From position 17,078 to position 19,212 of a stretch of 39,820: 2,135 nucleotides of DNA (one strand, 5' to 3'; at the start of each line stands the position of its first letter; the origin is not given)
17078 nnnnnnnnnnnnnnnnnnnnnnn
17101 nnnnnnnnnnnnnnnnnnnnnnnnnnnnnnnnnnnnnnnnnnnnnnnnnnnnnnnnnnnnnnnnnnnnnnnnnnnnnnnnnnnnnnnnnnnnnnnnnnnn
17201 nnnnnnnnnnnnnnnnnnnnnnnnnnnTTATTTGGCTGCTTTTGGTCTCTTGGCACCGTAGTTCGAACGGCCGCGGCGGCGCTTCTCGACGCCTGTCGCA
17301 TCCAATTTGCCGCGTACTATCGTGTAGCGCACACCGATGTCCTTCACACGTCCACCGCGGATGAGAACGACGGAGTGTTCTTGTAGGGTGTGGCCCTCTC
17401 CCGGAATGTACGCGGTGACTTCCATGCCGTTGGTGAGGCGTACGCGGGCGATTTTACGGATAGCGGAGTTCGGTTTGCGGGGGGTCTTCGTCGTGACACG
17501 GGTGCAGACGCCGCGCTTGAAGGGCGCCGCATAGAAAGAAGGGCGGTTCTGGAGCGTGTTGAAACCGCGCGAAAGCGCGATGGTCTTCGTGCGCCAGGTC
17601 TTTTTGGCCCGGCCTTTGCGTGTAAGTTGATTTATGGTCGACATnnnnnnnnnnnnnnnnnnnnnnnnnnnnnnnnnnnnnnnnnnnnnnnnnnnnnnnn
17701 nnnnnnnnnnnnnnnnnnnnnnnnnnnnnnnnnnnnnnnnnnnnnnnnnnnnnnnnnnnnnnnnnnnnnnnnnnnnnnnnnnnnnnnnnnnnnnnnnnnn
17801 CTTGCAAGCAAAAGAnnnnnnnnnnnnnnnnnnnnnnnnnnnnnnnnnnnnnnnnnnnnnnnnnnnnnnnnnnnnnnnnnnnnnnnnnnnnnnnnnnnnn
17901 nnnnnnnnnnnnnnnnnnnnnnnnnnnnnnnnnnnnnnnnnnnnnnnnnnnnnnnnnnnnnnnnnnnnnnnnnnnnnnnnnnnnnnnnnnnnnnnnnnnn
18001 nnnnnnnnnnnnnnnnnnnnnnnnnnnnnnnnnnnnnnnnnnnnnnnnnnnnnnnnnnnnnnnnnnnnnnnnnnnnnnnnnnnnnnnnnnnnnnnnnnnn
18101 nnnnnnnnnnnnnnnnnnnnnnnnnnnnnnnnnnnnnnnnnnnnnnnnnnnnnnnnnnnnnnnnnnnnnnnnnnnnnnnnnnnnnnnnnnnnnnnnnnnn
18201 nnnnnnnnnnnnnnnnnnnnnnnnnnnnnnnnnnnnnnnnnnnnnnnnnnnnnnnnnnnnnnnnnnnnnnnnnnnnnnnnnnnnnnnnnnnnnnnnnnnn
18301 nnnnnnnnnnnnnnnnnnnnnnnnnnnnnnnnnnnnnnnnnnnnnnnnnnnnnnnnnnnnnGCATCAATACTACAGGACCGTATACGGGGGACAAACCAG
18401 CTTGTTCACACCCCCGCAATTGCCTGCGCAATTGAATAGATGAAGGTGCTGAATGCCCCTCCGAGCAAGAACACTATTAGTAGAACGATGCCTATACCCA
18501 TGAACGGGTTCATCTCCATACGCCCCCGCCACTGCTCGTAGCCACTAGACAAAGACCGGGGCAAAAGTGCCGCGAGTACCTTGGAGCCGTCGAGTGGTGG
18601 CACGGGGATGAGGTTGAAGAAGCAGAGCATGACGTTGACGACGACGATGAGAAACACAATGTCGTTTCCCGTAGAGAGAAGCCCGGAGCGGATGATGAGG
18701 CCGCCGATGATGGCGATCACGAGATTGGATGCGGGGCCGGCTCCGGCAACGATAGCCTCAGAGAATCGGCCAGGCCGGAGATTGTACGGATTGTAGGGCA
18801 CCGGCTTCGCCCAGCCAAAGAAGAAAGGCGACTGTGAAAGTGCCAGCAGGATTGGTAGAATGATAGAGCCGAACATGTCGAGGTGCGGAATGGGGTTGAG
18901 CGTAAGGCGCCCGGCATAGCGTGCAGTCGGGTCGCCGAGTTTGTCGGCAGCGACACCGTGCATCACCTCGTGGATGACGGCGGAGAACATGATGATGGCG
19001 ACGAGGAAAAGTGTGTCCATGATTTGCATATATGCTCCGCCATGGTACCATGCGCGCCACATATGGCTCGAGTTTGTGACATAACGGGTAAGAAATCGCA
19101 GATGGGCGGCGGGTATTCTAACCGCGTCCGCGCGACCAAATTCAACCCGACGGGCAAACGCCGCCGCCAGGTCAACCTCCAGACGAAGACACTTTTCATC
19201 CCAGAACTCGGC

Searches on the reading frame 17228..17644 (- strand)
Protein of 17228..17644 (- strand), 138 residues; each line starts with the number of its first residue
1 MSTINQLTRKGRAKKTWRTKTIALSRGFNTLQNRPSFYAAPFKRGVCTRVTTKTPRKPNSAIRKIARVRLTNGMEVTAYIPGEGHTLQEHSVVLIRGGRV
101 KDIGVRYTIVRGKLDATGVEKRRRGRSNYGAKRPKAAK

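Call 12: find_encoding_contigs(protein=window:17228-17644:-, flank=8000, max_places=10)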
Protein window:17228-17644:- (138 aa): 13 contigs read that carry it; 6 places shown.
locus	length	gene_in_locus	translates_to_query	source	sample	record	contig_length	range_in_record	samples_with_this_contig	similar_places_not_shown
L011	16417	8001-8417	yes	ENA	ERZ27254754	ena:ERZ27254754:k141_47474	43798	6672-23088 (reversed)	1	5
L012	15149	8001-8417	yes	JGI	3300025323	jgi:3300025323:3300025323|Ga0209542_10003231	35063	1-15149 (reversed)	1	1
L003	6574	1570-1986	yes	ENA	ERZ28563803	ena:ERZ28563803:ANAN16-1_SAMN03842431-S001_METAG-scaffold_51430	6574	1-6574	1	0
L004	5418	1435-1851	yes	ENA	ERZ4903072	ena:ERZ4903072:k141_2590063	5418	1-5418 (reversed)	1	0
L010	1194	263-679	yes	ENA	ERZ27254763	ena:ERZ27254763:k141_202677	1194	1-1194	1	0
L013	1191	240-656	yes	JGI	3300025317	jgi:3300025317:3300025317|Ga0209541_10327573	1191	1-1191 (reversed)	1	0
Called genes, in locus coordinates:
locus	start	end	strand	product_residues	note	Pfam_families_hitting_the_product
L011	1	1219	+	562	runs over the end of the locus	PF01368:DHH, PF02272:DHHA1, PF17768:RecJ_OB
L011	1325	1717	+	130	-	PF00075:RNase_H, PF13456:RVT_3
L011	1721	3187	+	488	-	PF13567:DUF4131, PF03772:Competence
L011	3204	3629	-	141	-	-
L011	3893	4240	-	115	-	-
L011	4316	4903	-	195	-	PF02777:Sod_Fe_C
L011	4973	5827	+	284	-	PF00753:Lactamase_B, PF12706:Lactamase_B_2 (weak)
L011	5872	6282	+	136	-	-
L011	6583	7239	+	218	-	PF02163:Peptidase_M50 (weak)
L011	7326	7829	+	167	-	-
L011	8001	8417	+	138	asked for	PF00164:Ribosom_S12_S23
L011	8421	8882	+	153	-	PF00177:Ribosomal_S7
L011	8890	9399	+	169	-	-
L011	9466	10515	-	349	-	-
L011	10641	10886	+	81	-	-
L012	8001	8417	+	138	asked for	PF00164:Ribosom_S12_S23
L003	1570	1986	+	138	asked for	PF00164:Ribosom_S12_S23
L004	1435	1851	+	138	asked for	PF00164:Ribosom_S12_S23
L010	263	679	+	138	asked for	PF00164:Ribosom_S12_S23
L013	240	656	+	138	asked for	PF00164:Ribosom_S12_S23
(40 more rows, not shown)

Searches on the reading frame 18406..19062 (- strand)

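Call 9: search_protein_families(library=pfam, proteins=[window:18406-19062:-], max_evalue=0.01)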
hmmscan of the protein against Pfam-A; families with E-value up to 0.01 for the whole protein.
window:18406-19062:- (218 aa): 1 family
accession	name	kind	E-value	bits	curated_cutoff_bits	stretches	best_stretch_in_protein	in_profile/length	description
PF02163.28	Peptidase_M50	-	8.6e-10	38.8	27.2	1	135-168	162-195/221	Peptidase family M50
